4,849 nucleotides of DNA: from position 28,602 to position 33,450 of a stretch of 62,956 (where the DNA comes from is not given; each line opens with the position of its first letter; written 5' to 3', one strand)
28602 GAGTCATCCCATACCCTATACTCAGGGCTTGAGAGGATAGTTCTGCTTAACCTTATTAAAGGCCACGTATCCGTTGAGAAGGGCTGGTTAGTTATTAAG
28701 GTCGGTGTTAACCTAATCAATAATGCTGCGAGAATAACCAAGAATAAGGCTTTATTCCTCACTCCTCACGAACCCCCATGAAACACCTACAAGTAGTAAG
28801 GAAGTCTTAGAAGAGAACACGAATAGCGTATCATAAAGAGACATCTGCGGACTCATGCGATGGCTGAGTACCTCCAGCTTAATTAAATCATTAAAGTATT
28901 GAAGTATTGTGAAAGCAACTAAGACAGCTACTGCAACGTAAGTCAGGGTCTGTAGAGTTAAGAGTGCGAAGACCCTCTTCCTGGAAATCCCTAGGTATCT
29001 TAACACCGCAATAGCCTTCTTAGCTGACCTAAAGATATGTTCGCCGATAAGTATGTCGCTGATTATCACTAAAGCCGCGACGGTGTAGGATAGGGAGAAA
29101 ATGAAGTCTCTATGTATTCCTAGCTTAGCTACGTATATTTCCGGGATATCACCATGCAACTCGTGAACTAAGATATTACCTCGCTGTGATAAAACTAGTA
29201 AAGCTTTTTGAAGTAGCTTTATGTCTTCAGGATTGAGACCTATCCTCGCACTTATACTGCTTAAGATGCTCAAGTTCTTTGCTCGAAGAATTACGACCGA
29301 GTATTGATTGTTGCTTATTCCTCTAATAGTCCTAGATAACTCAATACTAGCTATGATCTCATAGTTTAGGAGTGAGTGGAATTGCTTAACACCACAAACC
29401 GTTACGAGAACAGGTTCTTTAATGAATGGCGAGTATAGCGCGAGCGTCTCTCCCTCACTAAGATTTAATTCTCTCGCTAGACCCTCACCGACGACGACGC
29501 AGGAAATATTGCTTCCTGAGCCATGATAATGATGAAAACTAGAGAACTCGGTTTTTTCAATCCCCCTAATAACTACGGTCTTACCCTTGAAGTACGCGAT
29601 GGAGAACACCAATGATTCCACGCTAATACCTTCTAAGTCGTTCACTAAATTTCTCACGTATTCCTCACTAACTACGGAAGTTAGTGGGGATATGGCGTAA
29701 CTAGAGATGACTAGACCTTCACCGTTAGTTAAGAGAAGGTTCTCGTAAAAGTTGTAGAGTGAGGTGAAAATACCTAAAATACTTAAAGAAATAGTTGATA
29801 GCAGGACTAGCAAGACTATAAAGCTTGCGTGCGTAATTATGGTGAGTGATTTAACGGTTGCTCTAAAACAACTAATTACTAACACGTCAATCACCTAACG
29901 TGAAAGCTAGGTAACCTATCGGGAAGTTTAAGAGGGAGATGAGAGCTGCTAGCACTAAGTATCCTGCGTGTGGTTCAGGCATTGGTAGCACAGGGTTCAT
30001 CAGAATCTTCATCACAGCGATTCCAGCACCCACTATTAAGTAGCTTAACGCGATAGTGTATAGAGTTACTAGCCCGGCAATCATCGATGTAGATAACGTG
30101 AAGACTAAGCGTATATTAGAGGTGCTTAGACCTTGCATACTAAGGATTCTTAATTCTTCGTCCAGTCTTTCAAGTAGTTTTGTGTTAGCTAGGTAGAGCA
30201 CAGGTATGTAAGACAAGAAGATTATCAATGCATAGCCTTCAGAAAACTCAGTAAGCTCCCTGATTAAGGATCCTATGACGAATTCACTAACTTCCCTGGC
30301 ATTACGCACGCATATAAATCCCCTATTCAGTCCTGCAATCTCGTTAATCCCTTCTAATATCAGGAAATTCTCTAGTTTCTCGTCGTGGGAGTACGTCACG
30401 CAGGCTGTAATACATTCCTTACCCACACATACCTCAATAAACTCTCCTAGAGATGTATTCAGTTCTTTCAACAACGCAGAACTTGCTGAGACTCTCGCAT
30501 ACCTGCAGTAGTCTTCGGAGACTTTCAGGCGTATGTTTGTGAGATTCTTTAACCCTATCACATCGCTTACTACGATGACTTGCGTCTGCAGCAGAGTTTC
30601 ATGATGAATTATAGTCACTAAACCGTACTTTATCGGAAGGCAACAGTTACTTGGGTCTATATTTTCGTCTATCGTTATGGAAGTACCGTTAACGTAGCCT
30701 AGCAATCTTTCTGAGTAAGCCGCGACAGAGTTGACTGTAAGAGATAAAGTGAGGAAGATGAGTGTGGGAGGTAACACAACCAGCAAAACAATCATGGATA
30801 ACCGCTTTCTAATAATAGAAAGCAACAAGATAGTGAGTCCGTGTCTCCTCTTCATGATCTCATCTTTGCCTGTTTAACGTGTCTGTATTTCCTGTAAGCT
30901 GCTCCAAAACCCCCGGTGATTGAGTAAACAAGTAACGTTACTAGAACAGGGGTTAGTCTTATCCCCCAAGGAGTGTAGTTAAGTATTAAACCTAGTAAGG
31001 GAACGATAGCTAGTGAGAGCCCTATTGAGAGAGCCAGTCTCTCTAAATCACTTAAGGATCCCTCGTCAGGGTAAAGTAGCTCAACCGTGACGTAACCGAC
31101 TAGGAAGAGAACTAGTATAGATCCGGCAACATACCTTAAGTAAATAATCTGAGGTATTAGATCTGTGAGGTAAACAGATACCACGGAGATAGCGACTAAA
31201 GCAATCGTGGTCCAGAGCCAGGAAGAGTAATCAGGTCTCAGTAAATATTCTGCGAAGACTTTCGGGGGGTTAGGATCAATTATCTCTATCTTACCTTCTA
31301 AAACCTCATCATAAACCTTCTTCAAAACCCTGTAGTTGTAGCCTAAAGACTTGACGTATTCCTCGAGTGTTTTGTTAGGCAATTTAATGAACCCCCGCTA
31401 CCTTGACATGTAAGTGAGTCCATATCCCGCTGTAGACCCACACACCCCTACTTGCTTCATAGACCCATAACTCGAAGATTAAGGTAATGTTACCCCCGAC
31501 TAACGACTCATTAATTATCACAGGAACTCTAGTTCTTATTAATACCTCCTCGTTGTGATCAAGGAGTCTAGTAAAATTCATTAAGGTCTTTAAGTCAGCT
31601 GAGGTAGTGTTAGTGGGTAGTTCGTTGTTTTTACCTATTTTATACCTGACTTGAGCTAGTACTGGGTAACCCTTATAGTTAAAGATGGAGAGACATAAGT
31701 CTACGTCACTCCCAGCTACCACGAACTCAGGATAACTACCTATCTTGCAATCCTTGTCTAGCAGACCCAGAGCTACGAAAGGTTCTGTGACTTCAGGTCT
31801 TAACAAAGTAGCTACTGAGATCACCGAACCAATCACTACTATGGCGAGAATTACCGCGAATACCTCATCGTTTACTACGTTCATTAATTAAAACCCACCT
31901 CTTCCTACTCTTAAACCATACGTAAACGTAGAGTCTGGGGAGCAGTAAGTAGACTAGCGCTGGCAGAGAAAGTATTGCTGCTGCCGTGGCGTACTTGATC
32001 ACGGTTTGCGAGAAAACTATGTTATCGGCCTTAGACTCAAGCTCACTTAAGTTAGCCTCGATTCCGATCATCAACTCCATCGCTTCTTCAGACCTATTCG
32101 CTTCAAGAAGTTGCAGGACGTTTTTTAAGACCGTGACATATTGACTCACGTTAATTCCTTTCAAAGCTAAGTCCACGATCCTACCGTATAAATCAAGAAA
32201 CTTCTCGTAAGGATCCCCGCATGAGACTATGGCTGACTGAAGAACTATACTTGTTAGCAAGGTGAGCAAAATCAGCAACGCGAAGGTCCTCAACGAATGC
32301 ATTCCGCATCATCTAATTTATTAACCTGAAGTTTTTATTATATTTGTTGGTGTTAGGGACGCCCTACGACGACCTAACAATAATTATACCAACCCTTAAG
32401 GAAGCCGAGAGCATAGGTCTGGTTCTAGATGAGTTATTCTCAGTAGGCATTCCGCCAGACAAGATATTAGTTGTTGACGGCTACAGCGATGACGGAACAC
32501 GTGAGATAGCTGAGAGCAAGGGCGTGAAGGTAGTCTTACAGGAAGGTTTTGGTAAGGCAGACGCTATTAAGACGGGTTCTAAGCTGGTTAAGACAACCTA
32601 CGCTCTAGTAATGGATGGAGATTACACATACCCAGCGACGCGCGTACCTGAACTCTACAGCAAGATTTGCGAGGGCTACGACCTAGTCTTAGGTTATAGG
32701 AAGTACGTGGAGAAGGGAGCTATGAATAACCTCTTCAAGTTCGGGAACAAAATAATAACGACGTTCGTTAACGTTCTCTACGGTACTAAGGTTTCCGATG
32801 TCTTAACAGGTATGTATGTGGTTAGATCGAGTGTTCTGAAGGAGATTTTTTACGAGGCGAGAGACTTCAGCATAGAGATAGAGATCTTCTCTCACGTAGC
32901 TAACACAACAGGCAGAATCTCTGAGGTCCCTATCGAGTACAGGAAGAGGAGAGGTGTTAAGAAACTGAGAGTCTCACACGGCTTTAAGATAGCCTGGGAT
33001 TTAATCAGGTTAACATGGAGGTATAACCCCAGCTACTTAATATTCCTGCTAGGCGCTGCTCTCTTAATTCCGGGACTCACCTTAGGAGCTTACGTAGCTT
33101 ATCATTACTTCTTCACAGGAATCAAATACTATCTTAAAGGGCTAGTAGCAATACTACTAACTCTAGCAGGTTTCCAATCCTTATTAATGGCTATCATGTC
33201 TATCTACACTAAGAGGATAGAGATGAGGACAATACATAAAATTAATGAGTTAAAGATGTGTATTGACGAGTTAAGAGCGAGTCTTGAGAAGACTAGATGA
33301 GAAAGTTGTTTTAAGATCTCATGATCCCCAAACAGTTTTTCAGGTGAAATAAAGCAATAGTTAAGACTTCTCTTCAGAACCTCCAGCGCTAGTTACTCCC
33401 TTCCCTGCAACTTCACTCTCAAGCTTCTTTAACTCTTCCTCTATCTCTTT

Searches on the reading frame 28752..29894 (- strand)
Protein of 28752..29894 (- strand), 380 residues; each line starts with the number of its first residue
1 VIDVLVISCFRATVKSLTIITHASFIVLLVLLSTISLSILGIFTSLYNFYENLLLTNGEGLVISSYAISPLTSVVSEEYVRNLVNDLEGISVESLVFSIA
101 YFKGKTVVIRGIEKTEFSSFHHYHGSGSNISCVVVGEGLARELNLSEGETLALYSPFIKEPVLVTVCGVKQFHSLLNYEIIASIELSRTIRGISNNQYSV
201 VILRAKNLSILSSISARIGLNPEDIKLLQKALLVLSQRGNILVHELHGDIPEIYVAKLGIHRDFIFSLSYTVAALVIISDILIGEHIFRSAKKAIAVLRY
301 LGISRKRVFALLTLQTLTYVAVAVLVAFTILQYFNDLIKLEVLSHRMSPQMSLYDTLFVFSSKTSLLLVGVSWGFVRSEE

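Call 10: search_protein_families(library=pfam, proteins=[window:28752-29894:-], max_evalue=0.01)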
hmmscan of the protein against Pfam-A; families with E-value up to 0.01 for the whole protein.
window:28752-29894:- (380 aa): 1 family
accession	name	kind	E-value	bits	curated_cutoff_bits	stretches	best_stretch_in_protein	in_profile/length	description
PF02687.27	FtsX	-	2.4e-05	24.8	25.5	1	268-372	3-107/120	FtsX-like permease C-terminal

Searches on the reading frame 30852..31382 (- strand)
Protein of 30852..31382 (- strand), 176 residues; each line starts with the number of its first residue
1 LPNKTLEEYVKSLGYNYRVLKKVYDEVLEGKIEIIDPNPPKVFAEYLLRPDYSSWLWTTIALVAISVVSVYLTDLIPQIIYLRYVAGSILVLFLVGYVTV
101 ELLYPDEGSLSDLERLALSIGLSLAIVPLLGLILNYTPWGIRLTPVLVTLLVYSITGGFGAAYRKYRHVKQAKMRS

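Call 11: search_protein_families(library=pfam, proteins=[window:30852-31382:-], max_evalue=0.01)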
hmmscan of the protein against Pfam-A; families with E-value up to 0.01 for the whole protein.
window:30852-31382:- (176 aa): 1 family
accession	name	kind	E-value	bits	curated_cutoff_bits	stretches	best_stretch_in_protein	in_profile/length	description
PF07760.16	DUF1616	-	1.3e-26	94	31.6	1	61-169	3-121/307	Protein of unknown function (DUF1616)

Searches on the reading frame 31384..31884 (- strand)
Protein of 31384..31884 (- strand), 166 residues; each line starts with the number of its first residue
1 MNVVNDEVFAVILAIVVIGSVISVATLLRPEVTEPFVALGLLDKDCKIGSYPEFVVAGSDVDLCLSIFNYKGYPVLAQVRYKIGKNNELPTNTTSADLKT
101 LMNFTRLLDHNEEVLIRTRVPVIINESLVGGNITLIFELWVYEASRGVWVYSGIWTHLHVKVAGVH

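Call 11: search_protein_families(library=pfam, proteins=[window:31384-31884:-], max_evalue=0.01)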
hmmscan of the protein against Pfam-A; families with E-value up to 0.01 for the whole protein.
window:31384-31884:- (166 aa): 1 family
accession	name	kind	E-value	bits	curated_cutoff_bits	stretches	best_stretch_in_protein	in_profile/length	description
PF07760.16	DUF1616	-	1.3e-05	25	31.6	1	6-114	151-263/307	Protein of unknown function (DUF1616)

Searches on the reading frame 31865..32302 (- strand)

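Call 11: search_protein_families(library=pfam, proteins=[window:31865-32302:-], max_evalue=0.01)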
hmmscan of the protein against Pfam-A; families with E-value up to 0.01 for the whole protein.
window:31865-32302:- (145 aa): 0 families

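Call 40: search_protein_families(library=ncbifam, proteins=[window:31865-32302:-], max_evalue=1)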
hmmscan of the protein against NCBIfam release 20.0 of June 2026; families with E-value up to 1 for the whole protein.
window:31865-32302:- (145 aa): 1 family
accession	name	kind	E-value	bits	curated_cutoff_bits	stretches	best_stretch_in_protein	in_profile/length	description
NF007904.0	PRK10613.1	equivalog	0.021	15.1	100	1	53-102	16-66/74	DUF2594 family protein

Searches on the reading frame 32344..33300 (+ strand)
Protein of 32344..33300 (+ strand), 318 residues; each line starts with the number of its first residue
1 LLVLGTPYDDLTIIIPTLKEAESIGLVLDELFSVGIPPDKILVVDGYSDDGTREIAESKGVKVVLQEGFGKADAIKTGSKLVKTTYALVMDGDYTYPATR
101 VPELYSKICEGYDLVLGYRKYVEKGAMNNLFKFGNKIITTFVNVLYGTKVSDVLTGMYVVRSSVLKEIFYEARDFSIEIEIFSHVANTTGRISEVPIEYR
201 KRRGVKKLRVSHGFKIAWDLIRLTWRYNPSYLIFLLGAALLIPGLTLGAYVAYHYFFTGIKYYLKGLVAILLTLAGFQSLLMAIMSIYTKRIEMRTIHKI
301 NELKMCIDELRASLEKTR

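Call 11: search_protein_families(library=pfam, proteins=[window:32344-33300:+], max_evalue=0.01)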
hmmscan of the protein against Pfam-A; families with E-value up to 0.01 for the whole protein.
window:32344-33300:+ (318 aa): 2 families
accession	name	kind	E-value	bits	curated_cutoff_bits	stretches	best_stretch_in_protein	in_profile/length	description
PF00535.33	Glycos_transf_2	-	3.1e-20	73.2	23.3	1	12-169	1-168/168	Glycosyl transferase family 2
PF13641.12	Glyco_tranf_2_3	-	3.5e-06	27.7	27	1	11-93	3-96/230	Glycosyltransferase like family 2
